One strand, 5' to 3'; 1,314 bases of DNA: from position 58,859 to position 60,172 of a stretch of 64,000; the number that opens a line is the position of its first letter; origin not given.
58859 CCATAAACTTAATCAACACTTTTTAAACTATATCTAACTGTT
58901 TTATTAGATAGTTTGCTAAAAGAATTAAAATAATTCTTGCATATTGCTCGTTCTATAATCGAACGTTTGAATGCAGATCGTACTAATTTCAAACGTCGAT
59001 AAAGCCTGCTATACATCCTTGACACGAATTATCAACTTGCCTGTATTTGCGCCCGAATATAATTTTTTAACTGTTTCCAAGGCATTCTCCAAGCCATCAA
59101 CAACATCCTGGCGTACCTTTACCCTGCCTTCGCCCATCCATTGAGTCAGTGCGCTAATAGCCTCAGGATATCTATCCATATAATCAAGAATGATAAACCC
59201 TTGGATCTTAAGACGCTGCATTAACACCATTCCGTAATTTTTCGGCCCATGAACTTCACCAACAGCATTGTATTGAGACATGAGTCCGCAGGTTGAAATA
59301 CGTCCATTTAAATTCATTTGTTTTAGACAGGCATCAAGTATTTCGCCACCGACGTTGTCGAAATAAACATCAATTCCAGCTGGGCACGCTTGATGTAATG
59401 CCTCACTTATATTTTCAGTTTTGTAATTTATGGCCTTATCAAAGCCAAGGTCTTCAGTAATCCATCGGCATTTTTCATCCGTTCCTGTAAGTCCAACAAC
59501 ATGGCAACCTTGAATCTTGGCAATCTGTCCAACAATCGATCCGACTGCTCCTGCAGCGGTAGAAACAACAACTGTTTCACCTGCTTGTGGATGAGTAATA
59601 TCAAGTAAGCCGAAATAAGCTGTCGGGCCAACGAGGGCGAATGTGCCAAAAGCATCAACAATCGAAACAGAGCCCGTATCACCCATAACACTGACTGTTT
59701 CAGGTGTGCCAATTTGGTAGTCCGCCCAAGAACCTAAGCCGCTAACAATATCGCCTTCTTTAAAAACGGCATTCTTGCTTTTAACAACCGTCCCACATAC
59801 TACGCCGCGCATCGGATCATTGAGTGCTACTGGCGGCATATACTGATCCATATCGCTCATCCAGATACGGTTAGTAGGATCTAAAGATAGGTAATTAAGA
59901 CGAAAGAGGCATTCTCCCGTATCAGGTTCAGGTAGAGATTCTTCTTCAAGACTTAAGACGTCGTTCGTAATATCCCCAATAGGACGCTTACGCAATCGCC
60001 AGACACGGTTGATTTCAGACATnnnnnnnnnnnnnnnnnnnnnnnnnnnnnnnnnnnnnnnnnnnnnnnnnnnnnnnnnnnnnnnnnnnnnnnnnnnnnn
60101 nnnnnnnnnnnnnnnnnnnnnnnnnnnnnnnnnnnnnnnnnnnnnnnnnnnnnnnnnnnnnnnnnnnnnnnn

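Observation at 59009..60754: A YncB/CurA-like NADPH enone reductase and a DUF3237 protein carry the same operator pair as the methylcitrate operon.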

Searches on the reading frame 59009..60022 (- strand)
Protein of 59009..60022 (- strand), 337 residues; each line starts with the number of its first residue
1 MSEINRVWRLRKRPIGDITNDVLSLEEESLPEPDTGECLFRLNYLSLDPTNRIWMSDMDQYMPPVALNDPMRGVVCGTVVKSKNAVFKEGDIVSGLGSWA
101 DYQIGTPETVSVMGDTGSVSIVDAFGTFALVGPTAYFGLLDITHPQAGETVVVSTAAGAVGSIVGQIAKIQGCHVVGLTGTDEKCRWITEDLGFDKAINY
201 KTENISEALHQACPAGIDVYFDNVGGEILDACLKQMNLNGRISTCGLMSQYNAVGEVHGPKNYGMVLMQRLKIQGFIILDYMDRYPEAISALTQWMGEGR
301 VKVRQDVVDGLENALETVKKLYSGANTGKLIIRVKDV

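Call 8: search_protein_families(library=pfam, proteins=[window:59009-60022:-])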
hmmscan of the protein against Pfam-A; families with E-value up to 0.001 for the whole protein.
window:59009-60022:- (337 aa): 3 families
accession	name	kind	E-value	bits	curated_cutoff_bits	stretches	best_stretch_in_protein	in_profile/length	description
PF16884.10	ADH_N_2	-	1.1e-32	112.6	31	1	6-110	1-105/108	N-terminal domain of oxidoreductase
PF00107.32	ADH_zinc_N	-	2.7e-23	82.8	31.8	1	159-292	1-127/129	Zinc-binding dehydrogenase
PF13602.12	ADH_zinc_N_2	-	2.1e-14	55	27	1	192-332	1-134/134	Zinc-binding dehydrogenase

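Call 9: search_protein_families(library=ncbifam, proteins=[window:59009-60022:-])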
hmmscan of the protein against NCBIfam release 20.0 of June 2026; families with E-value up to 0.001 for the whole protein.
window:59009-60022:- (337 aa): 13 families
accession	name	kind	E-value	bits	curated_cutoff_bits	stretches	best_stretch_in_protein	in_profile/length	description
NF058644.1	CurcmRedCuraProt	equivalog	8.4e-108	360.4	440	1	8-335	3-334/336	NADPH-dependent curcumin/dihydrocurcumin reductase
TIGR02825.1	B4_12hDH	equivalog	4.9e-68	229.9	579.85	1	6-332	4-326/327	leukotriene B4 12-hydroxydehydrogenase/15-oxo-prostaglandin 13-reductase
TIGR02824.1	quinone_pig3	subfamily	3.2e-26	92.1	296.8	1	20-333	12-324/325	putative NAD(P)H quinone oxidoreductase, PIG3 family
NF008024.0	PRK10754.1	subfamily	8.2e-16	57.9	348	1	79-316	69-305/327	NADPH:quinone reductase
TIGR02823.1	oxido_YhdH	subfamily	2.9e-13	49.4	297.25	1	75-252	64-248/324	acrylyl-CoA reductase family protein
NF010344.0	PRK13771.1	subfamily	8.2e-12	44.7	349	1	144-333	159-332/334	putative alcohol dehydrogenase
NF041172.1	AcrlCoa_red_Thmprot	equivalog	8.2e-11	41.4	500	1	146-332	161-332/334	acryloyl-CoA reductase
NF051456.1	acrylyl_AcuI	equivalog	2e-10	40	440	1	75-334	65-324/325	acrylyl-CoA reductase (NADPH)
NF041183.1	Pks2_ls1_myc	equivalog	5.8e-10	36.7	2400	1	81-335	1478-1730/2086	sulfolipid-1 biosynthesis phthioceranic/hydroxyphthioceranic acid synthase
NF003808.0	PRK05396.1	equivalog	4.9e-09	35.5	380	1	145-275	161-285/341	L-threonine 3-dehydrogenase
TIGR00692.1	tdh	equivalog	1.5e-06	27.5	458.35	1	144-250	158-265/340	L-threonine 3-dehydrogenase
TIGR01751.1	crot-CoA-red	equivalog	3.9e-06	25.8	378.55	1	127-210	167-251/398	crotonyl-CoA carboxylase/reductase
TIGR02817.1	adh_fam_1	subfamily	1e-05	25.1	284.05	1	78-207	78-207/336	zinc-binding alcohol dehydrogenase family protein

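Call 38: search_solved_structures(query=window:59009-60022:-, max_evalue=1e-20)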
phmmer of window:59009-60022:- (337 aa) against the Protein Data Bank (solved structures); distinct sequences matched with E-value up to 1e-20: 29.
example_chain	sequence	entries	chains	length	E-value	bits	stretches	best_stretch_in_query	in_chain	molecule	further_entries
4b7c_A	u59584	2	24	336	2.1e-95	323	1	2-334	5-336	PROBABLE OXIDOREDUCTASE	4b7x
5zxn_A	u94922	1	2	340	1.9e-79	270.6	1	5-334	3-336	NADP-dependent oxidoreductase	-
5zxu_A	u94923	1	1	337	9e-79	268.3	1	10-334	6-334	NADP-dependent oxidoreductase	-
7e4d_A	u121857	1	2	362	1.4e-71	244.7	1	6-334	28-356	Double Bond Reductase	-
7vr2_A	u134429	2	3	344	2.3e-65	224.3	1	30-334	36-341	(-)-pulegone reductase PR1292 from Nepeta tenuifolia | (-)-pulegone reductase PR1294 from Nepeta tenuifolia in complex with NADPH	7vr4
2j3h_A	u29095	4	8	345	2e-64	221.1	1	30-334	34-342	NADP-DEPENDENT OXIDOREDUCTASE P1 | NADPH-dependent oxidoreductase 2-alkenal reductase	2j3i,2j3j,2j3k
4wgg_A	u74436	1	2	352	3.3e-64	220.5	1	31-334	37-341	Double Bond Reductase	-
4mkr_A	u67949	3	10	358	3.5e-64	220.4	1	31-334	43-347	Zingiber officinale double bond reductase | Double Bond Reductase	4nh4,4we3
4hfj_A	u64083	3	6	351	2.8e-62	214.1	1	31-334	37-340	Allyl alcohol dehydrogenase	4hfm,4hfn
6ysb_B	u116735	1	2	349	1.5e-61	211.7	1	29-334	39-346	2-alkenal reductase (NADP(+)-dependent)-like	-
6eow_A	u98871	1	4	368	1.9e-61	211.4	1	29-334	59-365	Ketone/zingerone synthase 1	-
1v3t_A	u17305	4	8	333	3.4e-61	210.5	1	6-332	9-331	leukotriene b4 12-hydroxydehydrogenase/prostaglandin 15-keto reductase | NADP-dependent leukotriene B4 12-hydroxydehydrogenase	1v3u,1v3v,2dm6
9d6y_A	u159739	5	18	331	5e-61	210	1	4-333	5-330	Prostaglandin reductase 1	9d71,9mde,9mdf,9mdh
1zsv_A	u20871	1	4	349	5.3e-61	209.9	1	4-333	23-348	NADP-dependent leukotriene B4 12-hydroxydehydrogenase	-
9d6w_A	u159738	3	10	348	6e-61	209.7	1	4-333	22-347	Prostaglandin reductase 1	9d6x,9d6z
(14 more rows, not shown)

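Call 47: find_related_loci(query=window:59009-60022:-, collection=metagenome_contigs, flank=4000)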
Query window:59009-60022:- (337 aa) in metagenome_contigs; peptide patterns used: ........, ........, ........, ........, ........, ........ (x = any residue, [..] = any of these).
599 stretches matched a pattern (row limit reached: there are more); 530 encode a relative of the query (tblastn E <= 1e-3); the best 80 are kept; 80 distinct loci.
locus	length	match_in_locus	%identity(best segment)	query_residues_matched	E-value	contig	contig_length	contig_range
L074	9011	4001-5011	83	1-337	0e+0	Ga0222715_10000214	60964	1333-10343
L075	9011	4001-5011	77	1-337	0e+0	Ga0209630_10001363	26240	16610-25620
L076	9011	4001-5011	75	1-337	3e-180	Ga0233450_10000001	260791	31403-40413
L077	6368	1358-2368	74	1-337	1e-178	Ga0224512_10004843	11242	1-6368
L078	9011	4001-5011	74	1-337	1e-177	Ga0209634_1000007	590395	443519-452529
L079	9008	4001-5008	75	1-336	2e-177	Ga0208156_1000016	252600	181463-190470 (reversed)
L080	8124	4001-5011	74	1-337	5e-177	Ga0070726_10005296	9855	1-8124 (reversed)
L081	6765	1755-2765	73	1-337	2e-175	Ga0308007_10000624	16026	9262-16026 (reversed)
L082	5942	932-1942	77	1-337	2e-174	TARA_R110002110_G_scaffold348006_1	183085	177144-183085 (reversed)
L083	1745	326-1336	73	1-337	0e+0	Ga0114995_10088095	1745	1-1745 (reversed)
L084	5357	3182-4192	74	1-337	9e-177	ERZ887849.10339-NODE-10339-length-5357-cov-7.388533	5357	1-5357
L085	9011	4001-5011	77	1-337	2e-173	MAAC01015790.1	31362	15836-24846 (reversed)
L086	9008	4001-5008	71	1-336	2e-172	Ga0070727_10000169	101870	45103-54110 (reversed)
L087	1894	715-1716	73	1-334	0e+0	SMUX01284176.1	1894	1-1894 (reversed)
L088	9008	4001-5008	71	1-336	2e-172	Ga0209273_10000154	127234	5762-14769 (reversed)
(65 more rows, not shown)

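Call 53: search_protein_families(library=pfam, max_evalue=0.00001, proteins=[L076:227-934:+, L076:931-1716:+, L076:1719-3194:+, L076:3401-3892:+, L076:5387-6070:-, L076:6063-7790:-, L076:7787-8956:-])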
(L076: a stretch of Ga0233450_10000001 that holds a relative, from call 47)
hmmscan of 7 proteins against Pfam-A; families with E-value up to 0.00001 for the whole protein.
L076:227-934:+ (235 aa): 0 families

L076:931-1716:+ (261 aa): 0 families

L076:1719-3194:+ (491 aa): 1 family
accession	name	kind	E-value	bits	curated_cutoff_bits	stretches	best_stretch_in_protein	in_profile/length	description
PF01435.24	Peptidase_M48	-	1.3e-33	116.8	20.3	1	71-256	5-183/186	Peptidase family M48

L076:3401-3892:+ (163 aa): 1 family
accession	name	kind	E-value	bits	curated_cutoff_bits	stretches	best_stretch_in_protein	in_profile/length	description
PF11578.13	DUF3237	-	1.5e-27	96.6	24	1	14-143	2-134/149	Protein of unknown function (DUF3237)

L076:5387-6070:- (227 aa): 2 families
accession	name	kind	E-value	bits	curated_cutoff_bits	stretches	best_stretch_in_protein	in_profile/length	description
PF13500.12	AAA_26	-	4.3e-41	141.4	27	1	4-213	2-196/198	AAA domain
PF01656.29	CbiA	-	3.7e-13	50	25.4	1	6-211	2-115/125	CobQ/CobB/MinD/ParA nucleotide binding domain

L076:6063-7790:- (575 aa): 10 families
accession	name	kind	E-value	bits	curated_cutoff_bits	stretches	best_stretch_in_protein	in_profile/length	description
PF08241.18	Methyltransf_11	-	7.9e-27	94.2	21.2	1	361-455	1-95/95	Methyltransferase domain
PF13649.12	Methyltransf_25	-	1.5e-24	86.9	27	1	360-451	1-97/97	Methyltransferase domain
PF13847.12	Methyltransf_31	-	2.7e-17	63.2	27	1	359-496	6-145/145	Methyltransferase domain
PF00561.26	Abhydrolase_1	-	9.4e-17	61.9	25.8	1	38-286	2-242/245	alpha/beta hydrolase fold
PF13489.12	Methyltransf_23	-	4.5e-15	56.2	27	1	348-497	14-159/164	Methyltransferase domain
PF12697.13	Abhydrolase_6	-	2.8e-14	54.7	26.3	1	39-292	1-214/217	Alpha/beta hydrolase family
PF08242.18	Methyltransf_12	-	2.9e-14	54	30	1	361-453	1-98/98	Methyltransferase domain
PF01209.24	Ubie_methyltran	-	2.2e-11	44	20.1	1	308-471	5-167/233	ubiE/COQ5 methyltransferase family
PF05175.20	MTS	-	5.8e-06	26.5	23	1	351-455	27-138/170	Methyltransferase small domain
PF12146.15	Hydrolase_4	-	7.5e-06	25.9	27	0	39-150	7-116/239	Serine aminopeptidase, S33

L076:7787-8956:- (389 aa): 1 family
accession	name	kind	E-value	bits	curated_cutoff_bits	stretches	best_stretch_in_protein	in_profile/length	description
PF00155.27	Aminotran_1_2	-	2.5e-51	175.4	19.7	1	16-367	2-361/361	Aminotransferase class I and II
